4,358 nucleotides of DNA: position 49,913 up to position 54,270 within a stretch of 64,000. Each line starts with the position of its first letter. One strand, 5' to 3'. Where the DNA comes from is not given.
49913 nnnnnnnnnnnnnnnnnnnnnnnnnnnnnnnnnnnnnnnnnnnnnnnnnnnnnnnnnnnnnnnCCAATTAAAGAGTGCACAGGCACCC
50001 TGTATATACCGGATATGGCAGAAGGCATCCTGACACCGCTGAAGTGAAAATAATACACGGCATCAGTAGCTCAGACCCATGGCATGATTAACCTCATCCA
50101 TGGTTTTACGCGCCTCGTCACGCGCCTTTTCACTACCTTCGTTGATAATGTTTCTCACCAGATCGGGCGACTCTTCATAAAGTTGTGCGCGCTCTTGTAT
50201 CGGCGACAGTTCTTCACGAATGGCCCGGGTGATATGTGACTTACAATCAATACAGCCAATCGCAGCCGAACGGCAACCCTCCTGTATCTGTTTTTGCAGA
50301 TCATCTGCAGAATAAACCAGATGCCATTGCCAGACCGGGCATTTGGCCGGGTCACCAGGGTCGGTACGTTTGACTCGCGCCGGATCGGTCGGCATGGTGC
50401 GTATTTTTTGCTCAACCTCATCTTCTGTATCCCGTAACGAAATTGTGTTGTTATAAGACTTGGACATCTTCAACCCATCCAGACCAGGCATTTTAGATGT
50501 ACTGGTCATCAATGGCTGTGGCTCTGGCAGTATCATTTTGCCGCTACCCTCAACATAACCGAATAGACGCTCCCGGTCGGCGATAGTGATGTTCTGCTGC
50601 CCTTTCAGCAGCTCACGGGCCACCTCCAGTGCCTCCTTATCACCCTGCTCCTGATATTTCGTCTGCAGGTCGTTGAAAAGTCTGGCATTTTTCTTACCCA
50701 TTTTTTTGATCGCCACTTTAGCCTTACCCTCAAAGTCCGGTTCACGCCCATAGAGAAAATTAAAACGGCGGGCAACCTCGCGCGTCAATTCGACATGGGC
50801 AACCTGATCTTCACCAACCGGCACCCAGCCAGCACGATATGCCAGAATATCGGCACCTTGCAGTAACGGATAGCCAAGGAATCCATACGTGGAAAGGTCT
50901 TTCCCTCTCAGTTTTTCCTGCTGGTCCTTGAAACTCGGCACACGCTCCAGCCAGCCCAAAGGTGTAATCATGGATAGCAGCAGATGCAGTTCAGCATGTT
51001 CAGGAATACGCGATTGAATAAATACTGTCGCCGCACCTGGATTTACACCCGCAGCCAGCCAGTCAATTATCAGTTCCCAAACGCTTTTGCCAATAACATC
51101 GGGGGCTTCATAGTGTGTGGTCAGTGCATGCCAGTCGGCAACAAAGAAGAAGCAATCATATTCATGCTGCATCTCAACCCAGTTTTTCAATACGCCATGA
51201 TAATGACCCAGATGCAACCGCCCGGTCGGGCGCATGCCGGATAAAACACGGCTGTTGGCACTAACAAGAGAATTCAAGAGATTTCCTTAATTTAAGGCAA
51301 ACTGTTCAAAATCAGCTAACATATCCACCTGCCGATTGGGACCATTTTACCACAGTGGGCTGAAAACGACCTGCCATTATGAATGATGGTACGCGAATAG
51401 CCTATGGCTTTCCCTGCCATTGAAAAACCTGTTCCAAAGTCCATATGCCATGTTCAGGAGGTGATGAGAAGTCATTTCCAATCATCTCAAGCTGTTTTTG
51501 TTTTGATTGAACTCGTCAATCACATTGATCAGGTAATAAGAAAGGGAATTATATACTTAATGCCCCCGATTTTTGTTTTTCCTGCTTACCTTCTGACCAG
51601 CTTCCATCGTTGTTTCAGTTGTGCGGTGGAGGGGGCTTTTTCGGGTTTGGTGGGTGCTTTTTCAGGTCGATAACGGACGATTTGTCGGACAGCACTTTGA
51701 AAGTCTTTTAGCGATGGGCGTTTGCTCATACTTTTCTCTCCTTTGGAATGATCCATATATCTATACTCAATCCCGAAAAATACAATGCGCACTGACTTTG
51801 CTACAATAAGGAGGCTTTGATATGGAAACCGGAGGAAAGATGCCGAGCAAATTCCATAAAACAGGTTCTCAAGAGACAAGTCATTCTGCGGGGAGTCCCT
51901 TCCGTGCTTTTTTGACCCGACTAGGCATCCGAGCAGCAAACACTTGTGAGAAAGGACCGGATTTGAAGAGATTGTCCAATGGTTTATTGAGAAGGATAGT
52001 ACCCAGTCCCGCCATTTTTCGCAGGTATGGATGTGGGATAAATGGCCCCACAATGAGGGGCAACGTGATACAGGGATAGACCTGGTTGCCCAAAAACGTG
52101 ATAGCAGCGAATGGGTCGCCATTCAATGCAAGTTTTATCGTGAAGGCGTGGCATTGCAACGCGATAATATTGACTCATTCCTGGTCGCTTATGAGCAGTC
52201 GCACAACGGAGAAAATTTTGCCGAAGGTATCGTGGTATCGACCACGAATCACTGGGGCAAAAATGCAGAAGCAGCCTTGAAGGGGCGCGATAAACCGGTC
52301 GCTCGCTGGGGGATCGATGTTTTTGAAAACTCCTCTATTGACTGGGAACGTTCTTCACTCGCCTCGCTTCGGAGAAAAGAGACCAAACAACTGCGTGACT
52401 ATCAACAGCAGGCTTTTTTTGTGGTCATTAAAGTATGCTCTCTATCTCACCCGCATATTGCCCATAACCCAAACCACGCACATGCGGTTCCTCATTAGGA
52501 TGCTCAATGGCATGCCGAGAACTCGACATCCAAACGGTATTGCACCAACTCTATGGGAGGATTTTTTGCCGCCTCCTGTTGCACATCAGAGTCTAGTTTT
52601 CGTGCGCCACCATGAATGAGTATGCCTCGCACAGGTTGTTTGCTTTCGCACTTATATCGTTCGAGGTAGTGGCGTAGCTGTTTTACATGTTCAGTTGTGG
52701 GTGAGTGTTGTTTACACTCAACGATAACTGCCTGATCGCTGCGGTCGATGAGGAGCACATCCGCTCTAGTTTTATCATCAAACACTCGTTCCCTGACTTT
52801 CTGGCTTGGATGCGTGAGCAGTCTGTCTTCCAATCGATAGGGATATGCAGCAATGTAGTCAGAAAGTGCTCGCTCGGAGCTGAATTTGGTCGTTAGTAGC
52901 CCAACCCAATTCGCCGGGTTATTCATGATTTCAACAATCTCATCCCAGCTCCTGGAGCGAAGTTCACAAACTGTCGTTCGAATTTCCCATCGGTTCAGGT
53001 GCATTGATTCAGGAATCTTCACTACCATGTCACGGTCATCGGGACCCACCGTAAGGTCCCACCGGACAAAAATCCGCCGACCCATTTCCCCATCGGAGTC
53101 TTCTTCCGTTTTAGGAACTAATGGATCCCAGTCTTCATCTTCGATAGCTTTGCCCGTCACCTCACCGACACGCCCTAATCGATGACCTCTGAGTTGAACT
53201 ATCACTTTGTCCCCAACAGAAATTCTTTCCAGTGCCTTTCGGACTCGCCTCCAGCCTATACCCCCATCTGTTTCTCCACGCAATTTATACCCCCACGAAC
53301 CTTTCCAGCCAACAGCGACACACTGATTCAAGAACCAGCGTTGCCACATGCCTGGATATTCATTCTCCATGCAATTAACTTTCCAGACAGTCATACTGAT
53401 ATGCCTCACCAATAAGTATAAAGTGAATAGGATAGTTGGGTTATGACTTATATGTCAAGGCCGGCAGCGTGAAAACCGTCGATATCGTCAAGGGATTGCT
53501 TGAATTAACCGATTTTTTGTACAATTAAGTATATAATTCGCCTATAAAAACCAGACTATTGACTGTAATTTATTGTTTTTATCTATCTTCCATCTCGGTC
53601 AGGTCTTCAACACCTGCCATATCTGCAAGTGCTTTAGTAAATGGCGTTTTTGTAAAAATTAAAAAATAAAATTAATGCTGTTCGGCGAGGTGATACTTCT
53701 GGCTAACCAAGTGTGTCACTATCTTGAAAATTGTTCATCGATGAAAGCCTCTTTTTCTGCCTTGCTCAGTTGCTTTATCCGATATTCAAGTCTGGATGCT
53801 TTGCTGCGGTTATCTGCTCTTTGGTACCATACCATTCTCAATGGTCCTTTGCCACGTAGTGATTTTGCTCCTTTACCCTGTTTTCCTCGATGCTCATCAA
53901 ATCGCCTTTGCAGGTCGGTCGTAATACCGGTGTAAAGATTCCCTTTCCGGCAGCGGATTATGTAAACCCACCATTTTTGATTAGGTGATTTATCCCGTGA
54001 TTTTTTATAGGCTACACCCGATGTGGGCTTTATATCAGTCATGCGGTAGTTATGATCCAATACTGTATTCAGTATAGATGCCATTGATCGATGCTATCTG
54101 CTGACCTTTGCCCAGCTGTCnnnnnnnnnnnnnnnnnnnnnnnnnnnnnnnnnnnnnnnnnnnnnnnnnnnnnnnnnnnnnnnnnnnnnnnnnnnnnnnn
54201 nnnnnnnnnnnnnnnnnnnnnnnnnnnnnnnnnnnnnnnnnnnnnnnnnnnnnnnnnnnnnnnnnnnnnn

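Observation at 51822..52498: Second, truncated copy of a Type ISP N-terminal nuclease domain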

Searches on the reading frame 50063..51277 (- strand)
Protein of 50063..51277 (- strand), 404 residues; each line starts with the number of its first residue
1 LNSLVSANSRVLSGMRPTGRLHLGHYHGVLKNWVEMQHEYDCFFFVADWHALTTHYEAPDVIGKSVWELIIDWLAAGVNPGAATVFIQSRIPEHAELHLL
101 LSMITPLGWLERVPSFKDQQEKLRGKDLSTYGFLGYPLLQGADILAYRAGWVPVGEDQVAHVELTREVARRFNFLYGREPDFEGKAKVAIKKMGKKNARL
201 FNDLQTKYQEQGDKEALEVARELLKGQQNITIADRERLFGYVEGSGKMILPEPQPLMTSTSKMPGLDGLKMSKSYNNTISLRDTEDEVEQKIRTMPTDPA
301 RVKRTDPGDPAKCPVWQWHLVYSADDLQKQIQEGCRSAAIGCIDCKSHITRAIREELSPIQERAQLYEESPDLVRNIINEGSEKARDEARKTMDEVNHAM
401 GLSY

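Call 20: list_cluster_members(proteins=[P0001, window:50063-51277:-, window:54094-55803:-, window:52504-53412:-, window:5697-10697:-, window:53719-54084:-])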
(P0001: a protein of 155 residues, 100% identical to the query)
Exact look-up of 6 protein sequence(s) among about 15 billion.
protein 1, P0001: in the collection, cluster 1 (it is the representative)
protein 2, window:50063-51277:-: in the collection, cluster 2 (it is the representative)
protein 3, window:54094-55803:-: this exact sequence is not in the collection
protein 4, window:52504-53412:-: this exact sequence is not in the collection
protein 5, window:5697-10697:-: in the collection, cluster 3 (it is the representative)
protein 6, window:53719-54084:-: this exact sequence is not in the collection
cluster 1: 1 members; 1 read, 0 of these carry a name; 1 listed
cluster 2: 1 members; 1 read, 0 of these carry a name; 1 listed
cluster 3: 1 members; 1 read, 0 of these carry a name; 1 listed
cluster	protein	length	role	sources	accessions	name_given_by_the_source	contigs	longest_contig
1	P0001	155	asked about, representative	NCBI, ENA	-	-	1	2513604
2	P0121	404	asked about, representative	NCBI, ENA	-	-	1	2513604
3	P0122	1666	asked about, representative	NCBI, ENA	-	-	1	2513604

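Call 38: find_homologous_proteins(query=window:50063-51277:-, max_evalue=1e-50)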
Query window:50063-51277:- (404 aa): 8000 proteins with E <= 1e-50 among 8000 candidates; the best 120 are listed.
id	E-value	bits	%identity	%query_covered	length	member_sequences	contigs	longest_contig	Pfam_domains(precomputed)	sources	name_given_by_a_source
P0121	4.7e-276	933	100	100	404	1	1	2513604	PF00579.32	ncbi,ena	-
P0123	8.7e-270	913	97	100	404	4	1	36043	PF00579.32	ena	-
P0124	5.9e-269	910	97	100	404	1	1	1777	PF00579.32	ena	-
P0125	6.2e-249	844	88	100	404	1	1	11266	PF00579.32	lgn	-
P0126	1.1e-242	823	86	100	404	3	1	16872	PF00579.32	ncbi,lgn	-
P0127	5.5e-241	818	86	100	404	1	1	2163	PF00579.32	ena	-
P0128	5.7e-236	801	85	100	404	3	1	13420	PF00579.32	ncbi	-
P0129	4.7e-234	795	83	100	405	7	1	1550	PF00579.32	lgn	-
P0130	6.1e-232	788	83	100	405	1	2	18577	PF00579.32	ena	-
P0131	5.8e-231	785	82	100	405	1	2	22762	PF00579.32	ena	-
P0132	2.7e-230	783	81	100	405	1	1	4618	PF00579.32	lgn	-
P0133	3.9e-230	782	82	100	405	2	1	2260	PF00579.32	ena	-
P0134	4.1e-230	782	81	100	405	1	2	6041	PF00579.32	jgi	jgi:tryptophanyl-tRNA synthetase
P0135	7.4e-230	781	81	100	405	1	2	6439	PF00579.32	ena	-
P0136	1.1e-227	774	81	100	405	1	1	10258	PF00579.32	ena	-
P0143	3.1e-222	756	80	99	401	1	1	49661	PF00579.32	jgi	jgi:tryptophanyl-tRNA synthetase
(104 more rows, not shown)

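Call 39: find_encoding_contigs(protein=P0123, flank=10000, max_places=3)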
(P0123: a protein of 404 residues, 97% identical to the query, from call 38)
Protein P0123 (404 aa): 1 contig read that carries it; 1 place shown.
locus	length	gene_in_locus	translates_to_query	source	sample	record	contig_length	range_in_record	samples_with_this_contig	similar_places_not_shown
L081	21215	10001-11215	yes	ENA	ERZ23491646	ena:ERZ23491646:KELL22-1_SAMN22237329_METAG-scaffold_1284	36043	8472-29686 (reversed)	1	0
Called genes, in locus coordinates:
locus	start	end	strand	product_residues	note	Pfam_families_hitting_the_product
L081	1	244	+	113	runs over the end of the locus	PF11969:DcpS_C, PF01230:HIT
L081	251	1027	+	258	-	PF00753:Lactamase_B, PF12706:Lactamase_B_2 (faint), PF16123:HAGH_C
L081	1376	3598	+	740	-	PF13428:TPR_14 (faint), PF00069:Pkinase, PF07714:PK_Tyr_Ser-Thr, PF03109:ABC1 (weak), PF14559:TPR_19 (faint)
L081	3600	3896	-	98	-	-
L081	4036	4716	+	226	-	-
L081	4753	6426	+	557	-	PF00749:tRNA-synt_1c, PF03950:tRNA-synt_1c_C, PF20974:tRNA-synt_1c_C2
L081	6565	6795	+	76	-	PF01541:GIY-YIG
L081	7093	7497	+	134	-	-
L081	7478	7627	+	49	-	-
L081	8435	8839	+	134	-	PF13651:EcoRI_methylase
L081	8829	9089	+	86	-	-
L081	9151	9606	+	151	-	PF05050:Methyltransf_21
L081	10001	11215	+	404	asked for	PF00579:tRNA-synt_1b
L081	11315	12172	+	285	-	PF02616:SMC_ScpA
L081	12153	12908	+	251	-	PF04079:SMC_ScpB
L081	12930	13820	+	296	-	PF01479:S4, PF00849:PseudoU_synth_2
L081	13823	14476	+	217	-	PF00730:HhH-GPD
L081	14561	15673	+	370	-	PF13899:Thioredoxin_7 (faint), PF13098:Thioredoxin_2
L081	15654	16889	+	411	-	PF22807:TrAA12, PF07995:GSDH (weak), PF22807:TrAA12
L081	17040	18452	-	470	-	PF13231:PMT_2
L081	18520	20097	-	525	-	PF13231:PMT_2 (weak)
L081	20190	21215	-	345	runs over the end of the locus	PF01073:3Beta_HSD, PF01370:Epimerase, PF02719:Polysacc_synt_2 (weak), PF04321:RmlD_sub_bind, PF05368:NmrA, PF13460:NAD_binding_10, PF16363:GDP_Man_Dehyd, PF07993:NAD_binding_4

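Call 40: find_encoding_contigs(protein=P0126, flank=10000, max_places=2)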
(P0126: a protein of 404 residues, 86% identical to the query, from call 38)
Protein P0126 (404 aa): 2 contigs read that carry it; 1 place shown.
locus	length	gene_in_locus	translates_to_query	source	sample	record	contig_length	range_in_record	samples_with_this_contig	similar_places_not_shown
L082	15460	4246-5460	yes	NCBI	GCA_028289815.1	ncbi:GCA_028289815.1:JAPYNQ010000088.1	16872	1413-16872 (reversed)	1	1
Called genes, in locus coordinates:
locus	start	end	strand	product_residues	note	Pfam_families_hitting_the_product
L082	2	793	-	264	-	?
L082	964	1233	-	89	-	PF01722:BolA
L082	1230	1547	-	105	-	PF03795:YCII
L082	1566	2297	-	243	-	-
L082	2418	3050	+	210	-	PF01300:Sua5_yciO_yrdC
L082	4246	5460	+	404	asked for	PF00579:tRNA-synt_1b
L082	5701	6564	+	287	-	PF02616:SMC_ScpA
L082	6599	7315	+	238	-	PF04079:SMC_ScpB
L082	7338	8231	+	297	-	PF01479:S4, PF00849:PseudoU_synth_2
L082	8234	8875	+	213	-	PF00730:HhH-GPD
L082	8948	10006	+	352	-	PF13899:Thioredoxin_7 (faint), PF13098:Thioredoxin_2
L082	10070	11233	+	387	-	PF22807:TrAA12, PF07995:GSDH (weak), PF22807:TrAA12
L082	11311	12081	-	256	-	-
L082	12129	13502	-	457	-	PF18073:Zn_ribbon_LapB, PF13481:AAA_25, PF06745:ATPase, PF13191:AAA_16 (faint), PF23442:DUF7125 (weak), PF13541:ChlI, PF05362:Lon_C (weak)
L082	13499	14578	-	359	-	PF01168:Ala_racemase_N, PF00842:Ala_racemase_C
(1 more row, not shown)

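Call 44: find_encoding_contigs(protein=P0125, flank=8000, max_places=2)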
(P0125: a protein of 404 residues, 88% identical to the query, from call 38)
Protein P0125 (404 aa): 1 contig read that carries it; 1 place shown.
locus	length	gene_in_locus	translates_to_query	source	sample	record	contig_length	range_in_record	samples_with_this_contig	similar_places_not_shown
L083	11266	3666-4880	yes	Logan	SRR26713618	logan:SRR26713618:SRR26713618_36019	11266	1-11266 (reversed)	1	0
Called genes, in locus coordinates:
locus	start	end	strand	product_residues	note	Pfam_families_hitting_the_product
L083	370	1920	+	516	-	PF00682:HMGL-like, PF22617:HCS_D2, PF08502:LeuA_dimer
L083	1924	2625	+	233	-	PF03167:UDG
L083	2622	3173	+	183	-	PF13302:Acetyltransf_3 (weak), PF13673:Acetyltransf_10, PF00583:Acetyltransf_1, PF13508:Acetyltransf_7, PF08445:FR47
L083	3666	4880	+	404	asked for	PF00579:tRNA-synt_1b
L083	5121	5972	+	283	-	PF02616:SMC_ScpA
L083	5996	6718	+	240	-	PF04079:SMC_ScpB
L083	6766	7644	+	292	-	PF01479:S4, PF00849:PseudoU_synth_2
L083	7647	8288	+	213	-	PF00730:HhH-GPD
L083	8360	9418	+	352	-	PF13899:Thioredoxin_7 (faint), PF13098:Thioredoxin_2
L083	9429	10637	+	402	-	PF22807:TrAA12, PF07995:GSDH, PF22807:TrAA12 (weak)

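Call 45: find_encoding_contigs(protein=P0143, flank=8000, max_places=2)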
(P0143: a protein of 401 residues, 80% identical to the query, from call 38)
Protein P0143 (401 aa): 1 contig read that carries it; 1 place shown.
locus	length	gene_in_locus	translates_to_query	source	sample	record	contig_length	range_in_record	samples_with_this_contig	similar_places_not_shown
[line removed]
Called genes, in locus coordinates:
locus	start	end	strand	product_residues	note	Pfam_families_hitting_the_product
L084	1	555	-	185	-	?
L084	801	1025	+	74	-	-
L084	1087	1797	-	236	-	-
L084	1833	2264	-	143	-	PF00027:cNMP_binding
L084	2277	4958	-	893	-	PF07690:MFS_1 (weak), PF02985:HEAT (faint), PF13646:HEAT_2 (weak)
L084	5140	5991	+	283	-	PF02811:PHP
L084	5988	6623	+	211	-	PF01300:Sua5_yciO_yrdC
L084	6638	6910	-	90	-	-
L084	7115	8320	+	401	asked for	PF00579:tRNA-synt_1b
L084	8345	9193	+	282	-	PF02616:SMC_ScpA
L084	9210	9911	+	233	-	PF04079:SMC_ScpB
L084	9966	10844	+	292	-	PF01479:S4, PF00849:PseudoU_synth_2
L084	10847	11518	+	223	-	PF00730:HhH-GPD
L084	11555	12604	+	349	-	PF00578:AhpC-TSA (weak), PF13098:Thioredoxin_2, PF13899:Thioredoxin_7 (faint), PF13905:Thioredoxin_8 (faint), PF13098:Thioredoxin_2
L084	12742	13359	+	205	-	-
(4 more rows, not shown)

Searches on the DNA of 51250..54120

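Call 33: search_rna_families(source=window, start=51250, end=54120, threshold=evalue, max_evalue=1)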
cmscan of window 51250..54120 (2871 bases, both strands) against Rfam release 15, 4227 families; matches with E-value up to 1: 0.
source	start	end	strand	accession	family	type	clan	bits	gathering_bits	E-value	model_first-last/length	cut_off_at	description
